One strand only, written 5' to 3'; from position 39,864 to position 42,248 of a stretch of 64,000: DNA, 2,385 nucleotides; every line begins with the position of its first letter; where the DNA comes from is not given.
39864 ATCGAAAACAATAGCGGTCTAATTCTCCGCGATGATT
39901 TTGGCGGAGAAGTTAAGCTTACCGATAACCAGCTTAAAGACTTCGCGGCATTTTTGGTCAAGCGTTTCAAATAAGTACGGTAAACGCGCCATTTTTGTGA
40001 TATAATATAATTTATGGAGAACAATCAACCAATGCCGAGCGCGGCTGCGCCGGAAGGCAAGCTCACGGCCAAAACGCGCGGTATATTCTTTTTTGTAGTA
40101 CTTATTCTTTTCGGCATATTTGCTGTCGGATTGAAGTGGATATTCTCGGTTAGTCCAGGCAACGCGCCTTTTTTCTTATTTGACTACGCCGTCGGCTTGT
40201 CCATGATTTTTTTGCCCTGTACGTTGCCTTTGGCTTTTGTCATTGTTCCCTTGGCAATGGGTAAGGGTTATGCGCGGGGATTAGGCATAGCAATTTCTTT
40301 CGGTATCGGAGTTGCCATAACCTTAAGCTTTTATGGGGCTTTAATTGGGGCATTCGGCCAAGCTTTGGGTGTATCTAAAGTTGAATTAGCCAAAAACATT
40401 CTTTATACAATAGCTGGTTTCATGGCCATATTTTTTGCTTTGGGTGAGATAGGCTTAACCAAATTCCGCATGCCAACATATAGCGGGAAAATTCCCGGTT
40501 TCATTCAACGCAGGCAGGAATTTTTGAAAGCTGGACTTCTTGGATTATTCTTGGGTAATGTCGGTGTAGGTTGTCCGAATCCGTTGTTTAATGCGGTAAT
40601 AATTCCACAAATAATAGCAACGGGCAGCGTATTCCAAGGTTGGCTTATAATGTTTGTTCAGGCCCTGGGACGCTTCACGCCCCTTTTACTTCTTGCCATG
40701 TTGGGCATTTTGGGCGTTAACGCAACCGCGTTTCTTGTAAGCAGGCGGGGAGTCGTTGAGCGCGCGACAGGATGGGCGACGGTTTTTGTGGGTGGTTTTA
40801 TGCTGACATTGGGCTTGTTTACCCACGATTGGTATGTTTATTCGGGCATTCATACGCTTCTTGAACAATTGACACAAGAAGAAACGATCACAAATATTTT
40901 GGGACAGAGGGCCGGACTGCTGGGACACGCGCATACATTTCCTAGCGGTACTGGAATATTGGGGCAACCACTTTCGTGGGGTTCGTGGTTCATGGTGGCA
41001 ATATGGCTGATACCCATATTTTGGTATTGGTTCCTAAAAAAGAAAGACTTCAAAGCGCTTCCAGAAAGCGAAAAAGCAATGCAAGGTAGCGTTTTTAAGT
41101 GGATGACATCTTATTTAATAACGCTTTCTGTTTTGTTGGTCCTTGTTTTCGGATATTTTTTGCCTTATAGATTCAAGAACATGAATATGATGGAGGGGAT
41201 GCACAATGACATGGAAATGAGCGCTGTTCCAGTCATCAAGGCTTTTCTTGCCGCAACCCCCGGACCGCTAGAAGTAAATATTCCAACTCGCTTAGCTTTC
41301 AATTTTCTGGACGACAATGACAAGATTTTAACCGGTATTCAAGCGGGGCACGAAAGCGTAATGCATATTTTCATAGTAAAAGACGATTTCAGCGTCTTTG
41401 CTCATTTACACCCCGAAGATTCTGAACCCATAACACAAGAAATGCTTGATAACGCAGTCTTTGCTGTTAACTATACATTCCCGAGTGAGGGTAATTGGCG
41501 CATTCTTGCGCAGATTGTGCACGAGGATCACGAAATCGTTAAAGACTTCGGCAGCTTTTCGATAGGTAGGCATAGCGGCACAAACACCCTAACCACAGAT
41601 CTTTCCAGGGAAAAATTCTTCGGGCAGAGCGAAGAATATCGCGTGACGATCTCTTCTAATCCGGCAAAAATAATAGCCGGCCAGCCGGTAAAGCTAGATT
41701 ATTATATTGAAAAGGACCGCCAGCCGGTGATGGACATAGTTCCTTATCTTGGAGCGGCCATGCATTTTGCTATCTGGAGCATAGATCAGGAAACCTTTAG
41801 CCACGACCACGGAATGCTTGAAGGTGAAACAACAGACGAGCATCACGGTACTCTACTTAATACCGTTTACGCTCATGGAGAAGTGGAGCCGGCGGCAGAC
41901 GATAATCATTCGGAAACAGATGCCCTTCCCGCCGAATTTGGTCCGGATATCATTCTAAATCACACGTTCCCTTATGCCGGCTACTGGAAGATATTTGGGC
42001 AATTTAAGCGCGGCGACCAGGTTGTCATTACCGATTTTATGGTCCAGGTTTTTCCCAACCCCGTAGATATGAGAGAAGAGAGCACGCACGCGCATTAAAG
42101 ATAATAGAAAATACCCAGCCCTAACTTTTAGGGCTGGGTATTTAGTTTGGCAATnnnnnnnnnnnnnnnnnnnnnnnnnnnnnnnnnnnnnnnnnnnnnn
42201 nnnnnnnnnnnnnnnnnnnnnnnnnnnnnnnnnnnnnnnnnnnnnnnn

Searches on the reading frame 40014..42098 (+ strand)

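Call 81: search_protein_families(library=pfam, proteins=[window:40014-42098:+], max_evalue=0.0001)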
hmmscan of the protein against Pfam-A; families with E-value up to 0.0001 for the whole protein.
window:40014-42098:+ (694 aa): 1 family
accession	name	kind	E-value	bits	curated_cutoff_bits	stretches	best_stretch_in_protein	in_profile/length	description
PF02683.22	DsbD_TM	-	1.1e-08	35.1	27.1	1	59-229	10-183/219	Cytochrome C biogenesis protein transmembrane domain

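Call 90: search_protein_families(library=pfam, proteins=[window:40014-42098:+], max_evalue=0.05)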
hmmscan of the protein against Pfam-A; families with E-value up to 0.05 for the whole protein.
window:40014-42098:+ (694 aa): 2 families
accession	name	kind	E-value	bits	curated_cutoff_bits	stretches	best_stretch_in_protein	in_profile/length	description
PF02683.22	DsbD_TM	-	1.1e-08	35.1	27.1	1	59-229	10-183/219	Cytochrome C biogenesis protein transmembrane domain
PF20520.3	Ac45-VOA1_TM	-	0.0015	18.7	25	1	26-47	11-32/39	V0 complex accessory subunit Ac45/VOA1 transmembrane domain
